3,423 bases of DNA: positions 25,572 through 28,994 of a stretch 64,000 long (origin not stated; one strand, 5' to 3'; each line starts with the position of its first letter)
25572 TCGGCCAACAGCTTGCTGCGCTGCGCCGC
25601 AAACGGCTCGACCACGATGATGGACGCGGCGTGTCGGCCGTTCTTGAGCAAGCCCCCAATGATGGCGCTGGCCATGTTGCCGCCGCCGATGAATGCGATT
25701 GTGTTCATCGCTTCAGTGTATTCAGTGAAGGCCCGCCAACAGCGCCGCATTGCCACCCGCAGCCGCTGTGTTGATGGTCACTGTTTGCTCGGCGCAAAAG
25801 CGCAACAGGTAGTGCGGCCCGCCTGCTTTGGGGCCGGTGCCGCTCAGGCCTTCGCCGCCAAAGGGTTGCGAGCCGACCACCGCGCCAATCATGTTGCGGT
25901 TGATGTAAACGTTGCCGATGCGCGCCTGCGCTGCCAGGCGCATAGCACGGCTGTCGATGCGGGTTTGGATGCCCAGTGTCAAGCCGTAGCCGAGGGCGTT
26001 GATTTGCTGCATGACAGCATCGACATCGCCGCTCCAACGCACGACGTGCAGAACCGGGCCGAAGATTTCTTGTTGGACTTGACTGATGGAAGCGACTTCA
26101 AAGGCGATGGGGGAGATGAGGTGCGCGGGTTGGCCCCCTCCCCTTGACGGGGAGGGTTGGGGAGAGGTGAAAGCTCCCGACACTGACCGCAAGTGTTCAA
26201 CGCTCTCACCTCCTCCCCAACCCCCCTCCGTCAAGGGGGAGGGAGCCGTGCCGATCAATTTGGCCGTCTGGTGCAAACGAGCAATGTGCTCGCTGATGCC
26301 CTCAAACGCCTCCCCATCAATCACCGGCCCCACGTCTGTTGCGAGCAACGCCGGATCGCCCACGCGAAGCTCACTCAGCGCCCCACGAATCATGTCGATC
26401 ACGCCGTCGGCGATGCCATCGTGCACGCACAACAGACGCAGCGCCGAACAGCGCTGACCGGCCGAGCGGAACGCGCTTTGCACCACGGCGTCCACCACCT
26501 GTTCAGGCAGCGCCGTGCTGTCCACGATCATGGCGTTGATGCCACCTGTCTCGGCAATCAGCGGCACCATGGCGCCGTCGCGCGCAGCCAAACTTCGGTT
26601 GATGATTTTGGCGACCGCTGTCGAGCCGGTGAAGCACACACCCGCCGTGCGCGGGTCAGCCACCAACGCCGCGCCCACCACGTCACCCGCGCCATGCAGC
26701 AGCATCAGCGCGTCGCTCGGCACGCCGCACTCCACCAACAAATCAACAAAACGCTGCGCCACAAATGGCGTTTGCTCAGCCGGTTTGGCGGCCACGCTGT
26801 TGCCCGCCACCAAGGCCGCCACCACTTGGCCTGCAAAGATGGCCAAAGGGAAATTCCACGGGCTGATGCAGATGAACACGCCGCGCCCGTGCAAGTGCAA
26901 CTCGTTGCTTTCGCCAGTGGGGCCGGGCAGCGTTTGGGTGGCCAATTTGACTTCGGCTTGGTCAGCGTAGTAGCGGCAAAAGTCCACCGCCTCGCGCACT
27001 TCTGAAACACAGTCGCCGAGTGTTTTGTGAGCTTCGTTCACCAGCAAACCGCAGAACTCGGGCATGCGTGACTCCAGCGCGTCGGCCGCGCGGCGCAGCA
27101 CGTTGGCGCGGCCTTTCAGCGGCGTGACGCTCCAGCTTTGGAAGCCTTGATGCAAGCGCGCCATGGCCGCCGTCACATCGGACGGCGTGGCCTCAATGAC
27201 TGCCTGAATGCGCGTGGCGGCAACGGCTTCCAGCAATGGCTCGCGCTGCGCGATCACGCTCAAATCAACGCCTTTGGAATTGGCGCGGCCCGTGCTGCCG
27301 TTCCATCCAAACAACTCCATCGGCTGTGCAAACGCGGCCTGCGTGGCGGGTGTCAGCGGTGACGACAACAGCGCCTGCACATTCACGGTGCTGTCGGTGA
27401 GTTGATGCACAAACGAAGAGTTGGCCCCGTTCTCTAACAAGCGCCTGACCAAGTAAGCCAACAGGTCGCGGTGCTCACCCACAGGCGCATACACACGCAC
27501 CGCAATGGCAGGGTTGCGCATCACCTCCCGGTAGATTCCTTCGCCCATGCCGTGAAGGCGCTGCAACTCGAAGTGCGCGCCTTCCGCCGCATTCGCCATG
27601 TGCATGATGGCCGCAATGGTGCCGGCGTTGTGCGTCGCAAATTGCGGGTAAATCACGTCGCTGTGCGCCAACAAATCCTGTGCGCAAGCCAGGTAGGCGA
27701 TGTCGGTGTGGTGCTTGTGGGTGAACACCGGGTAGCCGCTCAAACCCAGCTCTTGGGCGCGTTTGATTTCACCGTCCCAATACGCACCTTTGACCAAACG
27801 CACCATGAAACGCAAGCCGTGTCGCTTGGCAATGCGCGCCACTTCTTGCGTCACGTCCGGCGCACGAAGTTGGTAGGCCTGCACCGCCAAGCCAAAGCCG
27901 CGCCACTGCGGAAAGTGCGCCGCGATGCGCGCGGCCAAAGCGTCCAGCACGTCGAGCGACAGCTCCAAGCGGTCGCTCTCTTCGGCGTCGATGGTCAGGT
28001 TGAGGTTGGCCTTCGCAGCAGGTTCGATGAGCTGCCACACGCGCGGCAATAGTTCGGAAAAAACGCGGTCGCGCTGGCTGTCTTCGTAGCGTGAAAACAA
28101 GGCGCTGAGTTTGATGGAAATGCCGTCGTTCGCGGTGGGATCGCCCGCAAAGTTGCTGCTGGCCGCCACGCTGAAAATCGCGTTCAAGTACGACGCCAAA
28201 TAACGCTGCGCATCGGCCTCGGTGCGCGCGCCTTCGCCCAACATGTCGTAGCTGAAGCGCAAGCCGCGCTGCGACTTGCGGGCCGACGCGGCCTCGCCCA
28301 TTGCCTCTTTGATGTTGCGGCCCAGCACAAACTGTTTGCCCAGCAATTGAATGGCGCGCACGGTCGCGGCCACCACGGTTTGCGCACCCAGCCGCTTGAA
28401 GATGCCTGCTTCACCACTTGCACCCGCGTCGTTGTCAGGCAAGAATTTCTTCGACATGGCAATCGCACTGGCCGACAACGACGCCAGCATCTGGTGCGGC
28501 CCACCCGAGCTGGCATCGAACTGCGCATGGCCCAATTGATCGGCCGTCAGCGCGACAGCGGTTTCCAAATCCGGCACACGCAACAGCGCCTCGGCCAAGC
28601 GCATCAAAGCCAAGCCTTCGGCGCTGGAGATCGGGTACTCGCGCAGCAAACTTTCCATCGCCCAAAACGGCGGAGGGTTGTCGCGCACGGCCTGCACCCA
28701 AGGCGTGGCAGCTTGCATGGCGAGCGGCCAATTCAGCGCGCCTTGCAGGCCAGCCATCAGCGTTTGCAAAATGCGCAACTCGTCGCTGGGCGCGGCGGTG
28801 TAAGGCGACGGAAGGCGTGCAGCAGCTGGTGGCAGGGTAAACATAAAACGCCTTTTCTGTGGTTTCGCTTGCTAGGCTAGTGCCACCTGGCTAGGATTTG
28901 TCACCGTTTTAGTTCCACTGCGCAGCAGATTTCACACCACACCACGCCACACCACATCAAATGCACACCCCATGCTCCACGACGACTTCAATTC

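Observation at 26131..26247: Nested-palindromic ~110-nt repeat inserted in frame inside the ALDH domain of putA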

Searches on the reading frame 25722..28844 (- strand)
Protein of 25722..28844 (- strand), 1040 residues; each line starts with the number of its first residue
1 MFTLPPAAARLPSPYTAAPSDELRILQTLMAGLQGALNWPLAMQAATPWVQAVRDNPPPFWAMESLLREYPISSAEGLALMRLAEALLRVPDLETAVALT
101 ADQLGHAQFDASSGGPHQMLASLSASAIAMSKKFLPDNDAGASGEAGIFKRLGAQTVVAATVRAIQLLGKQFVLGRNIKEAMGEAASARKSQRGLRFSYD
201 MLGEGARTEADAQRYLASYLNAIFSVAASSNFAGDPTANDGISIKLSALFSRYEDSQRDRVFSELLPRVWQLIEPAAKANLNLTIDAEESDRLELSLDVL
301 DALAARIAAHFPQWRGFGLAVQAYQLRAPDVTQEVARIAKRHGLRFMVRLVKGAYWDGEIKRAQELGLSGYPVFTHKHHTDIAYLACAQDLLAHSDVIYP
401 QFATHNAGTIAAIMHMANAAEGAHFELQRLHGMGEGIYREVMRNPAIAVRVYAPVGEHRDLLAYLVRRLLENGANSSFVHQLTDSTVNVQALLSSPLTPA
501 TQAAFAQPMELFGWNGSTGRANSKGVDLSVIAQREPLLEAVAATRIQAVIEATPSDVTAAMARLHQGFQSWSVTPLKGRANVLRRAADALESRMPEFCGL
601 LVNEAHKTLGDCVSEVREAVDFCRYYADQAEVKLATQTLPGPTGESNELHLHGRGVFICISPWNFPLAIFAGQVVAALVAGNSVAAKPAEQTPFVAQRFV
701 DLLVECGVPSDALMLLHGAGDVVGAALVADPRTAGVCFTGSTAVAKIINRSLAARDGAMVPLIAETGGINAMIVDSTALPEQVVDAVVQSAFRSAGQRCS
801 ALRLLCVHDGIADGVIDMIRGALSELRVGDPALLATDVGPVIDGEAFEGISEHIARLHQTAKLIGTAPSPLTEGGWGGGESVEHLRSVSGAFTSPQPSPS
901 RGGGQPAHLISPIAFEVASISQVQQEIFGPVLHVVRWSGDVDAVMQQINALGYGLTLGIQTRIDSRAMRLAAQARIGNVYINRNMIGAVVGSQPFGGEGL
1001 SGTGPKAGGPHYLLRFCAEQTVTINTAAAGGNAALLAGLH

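Call 15: find_encoding_contigs(protein=window:25722-28844:-, flank=3000, max_places=6)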
Protein window:25722-28844:- (1040 aa): no gene with exactly this product is on record in the collection.

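Call 17: find_homologous_proteins(query=window:25722-28844:-, max_evalue=1e-50)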
Query window:25722-28844:- (1040 aa): 8000 proteins with E <= 1e-50 among 8000 candidates; the best 120 are listed.
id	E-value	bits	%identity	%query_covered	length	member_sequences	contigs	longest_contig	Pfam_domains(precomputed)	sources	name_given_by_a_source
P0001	0.0e+0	2309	100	100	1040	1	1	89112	PF01619.25,PF00171.28,PF14850.12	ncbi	-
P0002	0.0e+0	2088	90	99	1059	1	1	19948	PF01619.25,PF00171.28,PF14850.12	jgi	jgi:RHH-type transcriptional regulator, proline utilization regulon repressor / proline dehydrogenas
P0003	0.0e+0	2068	89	99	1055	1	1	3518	PF01619.25,PF00171.28,PF14850.12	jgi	jgi:RHH-type transcriptional regulator, proline utilization regulon repressor / proline dehydrogenas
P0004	0.0e+0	2030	88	99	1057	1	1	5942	PF01619.25,PF00171.28,PF14850.12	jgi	jgi:RHH-type transcriptional regulator, proline utilization regulon repressor / proline dehydrogenas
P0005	0.0e+0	2024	87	99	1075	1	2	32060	PF01619.25,PF00171.28,PF14850.12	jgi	jgi:RHH-type transcriptional regulator, proline utilization regulon repressor / proline dehydrogenas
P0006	0.0e+0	1994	86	100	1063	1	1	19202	PF01619.25,PF00171.28,PF14850.12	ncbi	-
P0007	0.0e+0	1983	86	99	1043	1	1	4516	PF01619.25,PF00171.28,PF14850.12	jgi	jgi:RHH-type transcriptional regulator, proline utilization regulon repressor / proline dehydrogenas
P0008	0.0e+0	1961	86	99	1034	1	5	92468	PF01619.25,PF00171.28,PF14850.12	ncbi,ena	-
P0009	0.0e+0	1930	83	99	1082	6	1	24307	PF01619.25,PF00171.28,PF14850.12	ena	-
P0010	0.0e+0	1925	86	99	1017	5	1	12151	PF01619.25,PF00171.28,PF14850.12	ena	-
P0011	0.0e+0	1901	84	99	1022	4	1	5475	PF01619.25,PF00171.28,PF14850.12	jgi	-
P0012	0.0e+0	1867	83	100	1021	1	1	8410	PF01619.25,PF00171.28,PF14850.12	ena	-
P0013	0.0e+0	1864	83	100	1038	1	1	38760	PF01619.25,PF00171.28,PF14850.12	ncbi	-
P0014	0.0e+0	1731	77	100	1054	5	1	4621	PF01619.25,PF00171.28,PF14850.12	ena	-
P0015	0.0e+0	1729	77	99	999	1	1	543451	PF01619.25,PF00171.28,PF14850.12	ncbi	-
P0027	0.0e+0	1712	76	99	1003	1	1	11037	PF01619.25,PF00171.28,PF14850.12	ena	-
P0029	0.0e+0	1711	76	99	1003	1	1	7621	PF01619.25,PF00171.28,PF14850.12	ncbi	-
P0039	0.0e+0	1706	76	99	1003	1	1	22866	PF01619.25,PF00171.28,PF14850.12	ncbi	-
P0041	0.0e+0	1704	76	99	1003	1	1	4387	PF01619.25,PF00171.28,PF14850.12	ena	-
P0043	0.0e+0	1703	76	99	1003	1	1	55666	PF01619.25,PF00171.28,PF14850.12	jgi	jgi:RHH-type transcriptional regulator, proline utilization regulon repressor / proline dehydrogenas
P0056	0.0e+0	1691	75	99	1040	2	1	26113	PF01619.25,PF00171.28,PF14850.12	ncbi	-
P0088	0.0e+0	1673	75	100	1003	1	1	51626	PF01619.25,PF00171.28,PF14850.12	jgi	jgi:RHH-type proline utilization regulon transcriptional repressor/proline dehydrogenase/delta 1-pyr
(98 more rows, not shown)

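Call 20: list_cluster_members(proteins=[P0001, P0006, P0008, P0013, P0015, P0056])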
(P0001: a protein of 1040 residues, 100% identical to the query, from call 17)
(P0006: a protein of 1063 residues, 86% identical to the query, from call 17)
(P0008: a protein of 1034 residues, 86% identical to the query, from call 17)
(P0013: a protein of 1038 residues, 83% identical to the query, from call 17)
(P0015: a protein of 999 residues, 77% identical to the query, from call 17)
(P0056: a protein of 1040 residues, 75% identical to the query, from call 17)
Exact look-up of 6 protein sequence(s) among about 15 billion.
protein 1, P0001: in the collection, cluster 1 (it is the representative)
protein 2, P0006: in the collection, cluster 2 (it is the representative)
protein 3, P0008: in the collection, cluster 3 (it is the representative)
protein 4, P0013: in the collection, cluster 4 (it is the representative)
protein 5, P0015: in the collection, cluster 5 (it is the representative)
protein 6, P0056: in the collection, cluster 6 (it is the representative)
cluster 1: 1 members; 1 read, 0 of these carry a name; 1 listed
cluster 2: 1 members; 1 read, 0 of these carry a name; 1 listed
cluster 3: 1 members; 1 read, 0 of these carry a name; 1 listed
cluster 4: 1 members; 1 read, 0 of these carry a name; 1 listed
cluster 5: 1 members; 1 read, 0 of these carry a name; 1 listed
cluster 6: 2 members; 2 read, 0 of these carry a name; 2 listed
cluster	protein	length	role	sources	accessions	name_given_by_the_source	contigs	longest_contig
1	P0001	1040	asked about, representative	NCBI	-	-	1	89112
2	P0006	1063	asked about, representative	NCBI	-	-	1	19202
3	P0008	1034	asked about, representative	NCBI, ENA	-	-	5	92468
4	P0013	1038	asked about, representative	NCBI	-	-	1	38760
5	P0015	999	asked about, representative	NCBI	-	-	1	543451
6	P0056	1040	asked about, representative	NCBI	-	-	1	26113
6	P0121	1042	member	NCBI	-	-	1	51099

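Call 33: find_encoding_contigs(protein=P0002, flank=10000, max_places=2)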
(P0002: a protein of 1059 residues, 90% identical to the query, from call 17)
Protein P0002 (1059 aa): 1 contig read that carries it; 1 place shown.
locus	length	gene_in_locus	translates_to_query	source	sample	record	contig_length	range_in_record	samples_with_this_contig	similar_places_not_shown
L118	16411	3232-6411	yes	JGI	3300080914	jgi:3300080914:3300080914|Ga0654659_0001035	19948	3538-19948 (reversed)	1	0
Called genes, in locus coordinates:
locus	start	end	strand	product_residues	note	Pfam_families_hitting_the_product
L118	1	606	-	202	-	?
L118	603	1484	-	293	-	PF02798:GST_N, PF13409:GST_N_2 (weak), PF00043:GST_C (weak), PF13410:GST_C_2 (weak), PF21972:Arc1p_N_like (weak)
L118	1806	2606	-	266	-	PF00378:ECH_1, PF16113:ECH_2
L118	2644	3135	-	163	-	PF13404:HTH_AsnC-type, PF13412:HTH_24, PF01037:AsnC_trans_reg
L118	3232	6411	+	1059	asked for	PF14850:Pro_dh-DNA_bdg, PF01619:Pro_dh, PF00171:Aldedh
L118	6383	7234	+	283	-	PF03807:F420_oxidored, PF14748:P5CR_dimer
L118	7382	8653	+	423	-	PF02812:ELFV_dehydrog_N, PF00208:ELFV_dehydrog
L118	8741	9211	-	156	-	-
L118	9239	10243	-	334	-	PF01040:UbiA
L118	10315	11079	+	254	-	-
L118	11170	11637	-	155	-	PF03190:Thioredox_DsbH (weak), PF13899:Thioredoxin_7 (weak), PF13098:Thioredoxin_2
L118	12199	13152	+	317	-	PF23392:DUF7101 (faint), PF13442:Cytochrome_CBB3, PF00034:Cytochrom_C (weak)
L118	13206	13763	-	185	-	PF11161:DUF2944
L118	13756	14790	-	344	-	PF12146:Hydrolase_4 (faint), PF00561:Abhydrolase_1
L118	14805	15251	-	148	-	PF12680:SnoaL_2 (weak), PF13474:SnoaL_3, PF14534:DUF4440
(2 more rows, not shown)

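Call 34: find_encoding_contigs(protein=P0006, flank=10000, max_places=2)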
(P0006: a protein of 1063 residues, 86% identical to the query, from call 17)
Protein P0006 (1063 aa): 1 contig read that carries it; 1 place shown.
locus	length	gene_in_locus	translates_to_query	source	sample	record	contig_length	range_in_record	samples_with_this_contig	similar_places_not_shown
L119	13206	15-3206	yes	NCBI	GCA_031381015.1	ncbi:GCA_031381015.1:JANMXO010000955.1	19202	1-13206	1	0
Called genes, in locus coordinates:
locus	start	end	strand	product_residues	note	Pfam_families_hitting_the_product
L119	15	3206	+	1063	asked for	PF14850:Pro_dh-DNA_bdg, PF01619:Pro_dh, PF00171:Aldedh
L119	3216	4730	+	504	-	PF00891:Methyltransf_2 (weak), PF05175:MTS (weak), PF00398:RrnaAD (weak), PF02475:TRM5-TYW2_MTfase, PF13649:Methyltransf_25, PF13847:Methyltransf_31, PF07669:Eco57I, PF22837:M_Eco57I_C, +1 more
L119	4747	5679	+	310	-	PF09572:RE_XamI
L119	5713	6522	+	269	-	PF03807:F420_oxidored, PF14748:P5CR_dimer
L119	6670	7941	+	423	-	PF02812:ELFV_dehydrog_N, PF00208:ELFV_dehydrog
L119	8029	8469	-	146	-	-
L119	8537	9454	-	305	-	PF01040:UbiA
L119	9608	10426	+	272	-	PF08668:HDOD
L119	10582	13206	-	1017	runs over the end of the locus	PF00005:ABC_tran (faint), PF02463:SMC_N (faint), PF13191:AAA_16 (faint), PF13476:AAA_23 (faint), PF13555:AAA_29 (faint), PF20703:nSTAND1 (faint), PF17760:UvrA_inter, PF17755:UvrA_DNA-bind, +1 more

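Call 35: find_encoding_contigs(protein=P0008, flank=10000, max_places=2)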
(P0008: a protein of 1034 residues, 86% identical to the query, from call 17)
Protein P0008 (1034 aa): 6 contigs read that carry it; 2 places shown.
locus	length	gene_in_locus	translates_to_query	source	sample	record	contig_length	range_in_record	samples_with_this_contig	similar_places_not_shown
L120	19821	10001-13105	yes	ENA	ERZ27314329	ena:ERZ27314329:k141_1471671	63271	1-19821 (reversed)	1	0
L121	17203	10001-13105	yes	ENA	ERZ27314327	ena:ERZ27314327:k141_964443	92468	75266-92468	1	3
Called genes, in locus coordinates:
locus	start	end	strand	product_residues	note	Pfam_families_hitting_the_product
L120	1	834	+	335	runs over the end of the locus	PF00561:Abhydrolase_1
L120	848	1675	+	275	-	PF07728:AAA_5, PF08406:CbbQ_C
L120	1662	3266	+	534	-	PF00092:VWA (weak)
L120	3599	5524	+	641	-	PF00664:ABC_membrane, PF00005:ABC_tran, PF02463:SMC_N (faint)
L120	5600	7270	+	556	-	PF28550:DUF8436, PF07992:Pyr_redox_2 (weak), PF01593:Amino_oxidase (faint), PF03486:HI0933_like (faint), PF01266:DAO (weak), PF21688:FAD-depend_C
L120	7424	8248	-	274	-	PF00378:ECH_1, PF16113:ECH_2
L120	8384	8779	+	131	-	-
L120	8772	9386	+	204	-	PF11848:DUF3368 (weak)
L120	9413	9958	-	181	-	PF13404:HTH_AsnC-type, PF13412:HTH_24, PF01037:AsnC_trans_reg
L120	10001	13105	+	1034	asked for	PF14850:Pro_dh-DNA_bdg, PF01619:Pro_dh, PF00171:Aldedh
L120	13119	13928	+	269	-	PF03807:F420_oxidored, PF14748:P5CR_dimer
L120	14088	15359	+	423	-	PF02812:ELFV_dehydrog_N, PF00208:ELFV_dehydrog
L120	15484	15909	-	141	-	-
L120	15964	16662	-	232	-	PF01040:UbiA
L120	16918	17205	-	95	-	PF20116:DUF6506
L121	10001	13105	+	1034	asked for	PF14850:Pro_dh-DNA_bdg, PF01619:Pro_dh, PF00171:Aldedh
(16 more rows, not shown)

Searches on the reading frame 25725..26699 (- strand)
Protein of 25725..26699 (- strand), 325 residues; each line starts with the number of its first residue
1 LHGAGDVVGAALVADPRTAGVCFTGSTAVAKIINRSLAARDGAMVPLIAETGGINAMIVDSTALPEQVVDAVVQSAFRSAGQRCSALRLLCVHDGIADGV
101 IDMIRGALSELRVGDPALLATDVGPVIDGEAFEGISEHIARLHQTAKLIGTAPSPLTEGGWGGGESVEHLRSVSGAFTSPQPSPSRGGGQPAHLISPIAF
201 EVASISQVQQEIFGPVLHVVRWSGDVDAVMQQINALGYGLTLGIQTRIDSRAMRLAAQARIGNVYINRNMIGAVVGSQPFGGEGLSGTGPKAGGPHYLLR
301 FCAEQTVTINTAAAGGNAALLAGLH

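Call 30: search_solved_structures(query=window:25725-26699:-, show_alignments=2, max_evalue=1e-20)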
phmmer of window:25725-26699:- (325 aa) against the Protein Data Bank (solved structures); distinct sequences matched with E-value up to 1e-20: 40.
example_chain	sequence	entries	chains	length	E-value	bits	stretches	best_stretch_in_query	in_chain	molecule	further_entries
4q71_A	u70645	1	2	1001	7.8e-101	340.7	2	7-155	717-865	Proline dehydrogenase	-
4q72_A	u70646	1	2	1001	8e-101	340.6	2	7-155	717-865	Proline dehydrogenase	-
3haz_A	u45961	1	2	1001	1.3e-100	339.9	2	7-155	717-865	Proline dehydrogenase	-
4q73_A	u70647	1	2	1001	1.4e-99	336.5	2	7-155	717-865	Proline dehydrogenase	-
6bsn_A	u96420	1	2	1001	2.9e-99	335.5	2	7-155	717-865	Bifunctional protein PutA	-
5kf6_A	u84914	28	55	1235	8.5e-78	265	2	7-146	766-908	Bifunctional protein PutA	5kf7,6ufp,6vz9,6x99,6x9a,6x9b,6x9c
9c35_A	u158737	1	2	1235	8.1e-77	261.8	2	7-146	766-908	Bifunctional protein PutA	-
9c8c_A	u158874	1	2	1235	1.9e-76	260.6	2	7-146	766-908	Bifunctional protein PutA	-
9c34_A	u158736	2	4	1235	2.1e-76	260.4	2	7-146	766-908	Bifunctional protein PutA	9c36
4nm9_A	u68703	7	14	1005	8.1e-38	133.7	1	208-315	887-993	Proline dehydrogenase and Delta-1-pyrroline-5-carboxylate dehydrogenase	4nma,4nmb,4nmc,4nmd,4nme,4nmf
7na0_A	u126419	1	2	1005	8.1e-38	133.7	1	208-315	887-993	Bifunctional protein PutA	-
5ur2_A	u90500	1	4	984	4.4e-37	131.3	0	207-315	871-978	Bifunctional protein PutA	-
3qan_A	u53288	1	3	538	6.3e-36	127.5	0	207-307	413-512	1-pyrroline-5-carboxylate dehydrogenase 1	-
3rjl_A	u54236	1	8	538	6.4e-35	124.2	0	186-307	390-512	1-pyrroline-5-carboxylate dehydrogenase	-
4k57_A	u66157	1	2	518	1.2e-32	116.7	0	193-303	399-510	Delta-1-pyrroline-5-carboxylate dehydrogenase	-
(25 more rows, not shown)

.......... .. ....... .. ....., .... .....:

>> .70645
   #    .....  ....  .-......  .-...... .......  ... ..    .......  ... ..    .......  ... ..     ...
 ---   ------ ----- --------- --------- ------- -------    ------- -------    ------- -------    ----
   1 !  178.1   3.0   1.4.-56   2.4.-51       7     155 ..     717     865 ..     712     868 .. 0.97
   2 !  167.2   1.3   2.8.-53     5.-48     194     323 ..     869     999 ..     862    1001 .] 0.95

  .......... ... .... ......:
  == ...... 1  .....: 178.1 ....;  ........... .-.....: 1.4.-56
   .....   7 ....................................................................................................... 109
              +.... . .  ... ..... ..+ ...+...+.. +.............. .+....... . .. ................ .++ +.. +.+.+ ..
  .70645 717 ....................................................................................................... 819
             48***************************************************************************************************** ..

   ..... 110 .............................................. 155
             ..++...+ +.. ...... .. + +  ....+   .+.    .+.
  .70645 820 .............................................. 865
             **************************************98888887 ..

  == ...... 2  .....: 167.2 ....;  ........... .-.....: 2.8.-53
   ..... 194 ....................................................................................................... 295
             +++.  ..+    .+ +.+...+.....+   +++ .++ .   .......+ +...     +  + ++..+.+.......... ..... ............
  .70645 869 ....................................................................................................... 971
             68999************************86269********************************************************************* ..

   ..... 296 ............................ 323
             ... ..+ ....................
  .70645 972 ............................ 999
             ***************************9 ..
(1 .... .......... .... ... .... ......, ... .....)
